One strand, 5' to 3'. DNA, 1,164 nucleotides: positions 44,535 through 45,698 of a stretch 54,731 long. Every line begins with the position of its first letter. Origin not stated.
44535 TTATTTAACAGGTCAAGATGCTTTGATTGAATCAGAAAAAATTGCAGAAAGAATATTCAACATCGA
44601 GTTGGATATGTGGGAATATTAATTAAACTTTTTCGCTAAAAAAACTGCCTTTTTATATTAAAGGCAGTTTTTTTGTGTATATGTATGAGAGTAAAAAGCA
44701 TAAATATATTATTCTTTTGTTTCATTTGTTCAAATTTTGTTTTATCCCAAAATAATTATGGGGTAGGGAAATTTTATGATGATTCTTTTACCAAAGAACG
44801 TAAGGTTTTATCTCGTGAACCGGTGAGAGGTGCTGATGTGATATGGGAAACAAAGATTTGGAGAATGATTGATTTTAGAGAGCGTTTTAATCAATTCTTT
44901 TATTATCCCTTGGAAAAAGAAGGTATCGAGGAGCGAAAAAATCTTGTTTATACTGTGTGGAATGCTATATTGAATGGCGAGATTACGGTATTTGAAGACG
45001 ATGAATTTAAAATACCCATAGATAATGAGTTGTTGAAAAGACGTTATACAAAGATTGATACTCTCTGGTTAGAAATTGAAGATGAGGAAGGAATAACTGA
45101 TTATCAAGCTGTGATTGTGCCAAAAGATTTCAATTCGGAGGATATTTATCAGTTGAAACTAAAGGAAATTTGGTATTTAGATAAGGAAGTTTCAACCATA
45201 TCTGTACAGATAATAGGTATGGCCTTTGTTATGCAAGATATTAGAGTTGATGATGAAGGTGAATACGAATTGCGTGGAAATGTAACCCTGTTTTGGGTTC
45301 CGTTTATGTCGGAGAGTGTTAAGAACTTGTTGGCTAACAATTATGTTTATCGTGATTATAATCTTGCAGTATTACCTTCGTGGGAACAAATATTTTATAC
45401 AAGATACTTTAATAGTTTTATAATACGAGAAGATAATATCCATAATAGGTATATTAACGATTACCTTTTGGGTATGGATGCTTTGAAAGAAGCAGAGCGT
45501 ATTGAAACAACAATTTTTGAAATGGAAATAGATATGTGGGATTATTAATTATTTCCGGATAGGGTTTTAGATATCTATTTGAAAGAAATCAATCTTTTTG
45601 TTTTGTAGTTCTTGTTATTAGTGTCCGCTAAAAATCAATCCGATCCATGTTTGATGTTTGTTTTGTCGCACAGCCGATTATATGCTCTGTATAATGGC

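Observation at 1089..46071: Dispersed family of helically phased 21-23 bp 'brick' arrays with short palindromic cores, shared between at least seven intergenic gaps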

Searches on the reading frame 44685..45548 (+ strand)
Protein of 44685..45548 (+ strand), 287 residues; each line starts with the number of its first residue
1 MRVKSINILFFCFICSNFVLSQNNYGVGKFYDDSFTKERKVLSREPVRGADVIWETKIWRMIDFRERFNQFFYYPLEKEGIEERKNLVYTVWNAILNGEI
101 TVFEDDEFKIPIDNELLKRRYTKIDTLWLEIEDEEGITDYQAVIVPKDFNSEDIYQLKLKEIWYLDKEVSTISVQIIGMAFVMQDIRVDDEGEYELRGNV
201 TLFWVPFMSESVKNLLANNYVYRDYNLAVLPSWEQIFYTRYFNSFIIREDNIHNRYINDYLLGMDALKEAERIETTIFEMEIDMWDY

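Call 20: search_protein_families(library=pfam, proteins=[window:44685-45548:+])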
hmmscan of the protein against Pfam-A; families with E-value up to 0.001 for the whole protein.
window:44685-45548:+ (287 aa): 1 family
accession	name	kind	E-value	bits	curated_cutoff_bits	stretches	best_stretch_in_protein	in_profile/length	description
PF19841.4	GldN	-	5.3e-49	167.4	23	1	48-286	2-228/228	Gliding motility associated protein GldN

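Call 40: find_encoding_contigs(protein=window:44685-45548:+, flank=3000, max_places=10)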
Protein window:44685-45548:+ (287 aa): 18 contigs read that carry it; 10 places shown.
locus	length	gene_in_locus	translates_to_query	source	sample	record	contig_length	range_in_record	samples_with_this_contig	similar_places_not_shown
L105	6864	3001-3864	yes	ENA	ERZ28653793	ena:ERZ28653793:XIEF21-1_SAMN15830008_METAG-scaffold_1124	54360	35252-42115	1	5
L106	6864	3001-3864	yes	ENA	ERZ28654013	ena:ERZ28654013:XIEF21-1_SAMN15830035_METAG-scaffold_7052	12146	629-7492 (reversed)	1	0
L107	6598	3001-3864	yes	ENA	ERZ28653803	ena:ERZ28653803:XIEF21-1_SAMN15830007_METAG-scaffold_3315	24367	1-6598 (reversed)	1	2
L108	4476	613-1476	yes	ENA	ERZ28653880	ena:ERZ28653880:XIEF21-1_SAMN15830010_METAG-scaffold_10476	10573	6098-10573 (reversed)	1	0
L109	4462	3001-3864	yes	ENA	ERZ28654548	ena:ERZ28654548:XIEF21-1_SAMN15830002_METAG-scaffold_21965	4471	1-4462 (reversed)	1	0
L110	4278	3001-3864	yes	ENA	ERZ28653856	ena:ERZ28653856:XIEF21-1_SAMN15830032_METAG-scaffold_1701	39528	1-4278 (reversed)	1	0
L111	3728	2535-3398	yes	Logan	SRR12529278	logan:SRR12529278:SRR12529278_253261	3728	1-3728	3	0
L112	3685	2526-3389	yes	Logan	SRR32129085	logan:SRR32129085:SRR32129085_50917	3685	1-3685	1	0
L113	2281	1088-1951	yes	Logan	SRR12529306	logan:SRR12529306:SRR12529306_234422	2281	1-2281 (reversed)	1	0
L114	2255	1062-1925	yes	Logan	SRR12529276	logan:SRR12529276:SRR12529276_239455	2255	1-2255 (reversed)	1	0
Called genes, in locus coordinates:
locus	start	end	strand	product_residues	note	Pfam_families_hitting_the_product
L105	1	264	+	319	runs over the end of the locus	PF22827:GldL_N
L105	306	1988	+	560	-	PF12081:GldM_1st, PF21601:GldM_2nd, PF21602:GldM_3rd, PF12080:GldM_4th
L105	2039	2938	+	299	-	PF19841:GldN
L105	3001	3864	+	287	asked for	PF19841:GldN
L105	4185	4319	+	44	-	-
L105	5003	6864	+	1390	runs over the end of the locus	PF00082:Peptidase_S8, PF00404:Dockerin_1 (weak)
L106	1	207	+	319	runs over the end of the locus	PF22827:GldL_N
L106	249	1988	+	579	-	-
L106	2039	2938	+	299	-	PF19841:GldN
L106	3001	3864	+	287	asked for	PF19841:GldN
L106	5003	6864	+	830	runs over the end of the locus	?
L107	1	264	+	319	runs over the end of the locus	PF22827:GldL_N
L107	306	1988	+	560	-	PF12081:GldM_1st, PF21601:GldM_2nd, PF21602:GldM_3rd, PF12080:GldM_4th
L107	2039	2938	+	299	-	PF19841:GldN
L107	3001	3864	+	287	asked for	PF19841:GldN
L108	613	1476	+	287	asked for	PF19841:GldN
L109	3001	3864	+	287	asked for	PF19841:GldN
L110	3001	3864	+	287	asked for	PF19841:GldN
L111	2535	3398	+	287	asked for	PF19841:GldN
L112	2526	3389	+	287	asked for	PF19841:GldN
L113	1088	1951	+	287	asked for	PF19841:GldN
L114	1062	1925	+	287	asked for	PF19841:GldN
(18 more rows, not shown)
